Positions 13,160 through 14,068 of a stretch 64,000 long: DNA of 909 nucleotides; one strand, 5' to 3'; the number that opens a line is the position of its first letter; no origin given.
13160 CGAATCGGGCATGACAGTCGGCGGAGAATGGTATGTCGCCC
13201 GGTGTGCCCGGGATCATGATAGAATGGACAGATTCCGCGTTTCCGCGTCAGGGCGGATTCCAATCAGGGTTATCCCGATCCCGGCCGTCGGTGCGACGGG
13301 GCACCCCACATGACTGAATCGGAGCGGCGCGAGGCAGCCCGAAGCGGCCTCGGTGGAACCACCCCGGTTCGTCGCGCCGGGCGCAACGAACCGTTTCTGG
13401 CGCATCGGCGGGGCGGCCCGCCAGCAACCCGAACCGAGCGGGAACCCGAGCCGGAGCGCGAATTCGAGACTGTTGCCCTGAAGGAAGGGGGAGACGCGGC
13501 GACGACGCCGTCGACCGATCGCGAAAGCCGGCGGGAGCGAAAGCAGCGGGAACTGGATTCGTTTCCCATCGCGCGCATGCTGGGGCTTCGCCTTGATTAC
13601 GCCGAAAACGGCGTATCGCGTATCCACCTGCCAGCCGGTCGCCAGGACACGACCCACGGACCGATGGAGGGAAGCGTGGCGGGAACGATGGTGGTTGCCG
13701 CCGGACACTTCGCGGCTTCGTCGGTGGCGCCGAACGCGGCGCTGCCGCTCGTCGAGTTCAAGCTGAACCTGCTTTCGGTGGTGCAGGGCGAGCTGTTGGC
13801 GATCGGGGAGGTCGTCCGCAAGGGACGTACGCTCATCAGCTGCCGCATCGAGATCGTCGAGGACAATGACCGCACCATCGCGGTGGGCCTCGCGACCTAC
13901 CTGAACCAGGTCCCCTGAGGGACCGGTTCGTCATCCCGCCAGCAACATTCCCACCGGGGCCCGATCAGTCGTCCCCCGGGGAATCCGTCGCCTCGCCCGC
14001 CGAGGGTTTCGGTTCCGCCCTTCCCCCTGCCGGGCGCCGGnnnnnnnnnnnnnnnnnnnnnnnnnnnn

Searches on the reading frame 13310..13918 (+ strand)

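Call 5: search_protein_families(library=pfam, proteins=[window:13310-13918:+])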
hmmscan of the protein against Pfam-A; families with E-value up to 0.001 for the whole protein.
window:13310-13918:+ (202 aa): 2 families
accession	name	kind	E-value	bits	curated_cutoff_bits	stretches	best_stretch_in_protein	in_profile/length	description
PF13622.12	4HBT_3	-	0.00041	21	24.3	1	121-197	14-82/83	Acyl-CoA thioesterase N-terminal domain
PF03061.28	4HBT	-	0.00083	20.1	20.6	0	130-190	16-78/79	Thioesterase superfamily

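Call 71: search_protein_families(library=ncbifam, proteins=[window:13310-13918:+], max_evalue=0.00001)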
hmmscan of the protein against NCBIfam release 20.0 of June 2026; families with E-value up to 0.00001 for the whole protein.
window:13310-13918:+ (202 aa): 1 family
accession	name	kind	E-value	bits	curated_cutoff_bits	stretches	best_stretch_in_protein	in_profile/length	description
TIGR00369.1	unchar_dom_1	domain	2.8e-07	30.6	36.6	1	87-197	2-115/117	hotdog fold thioesterase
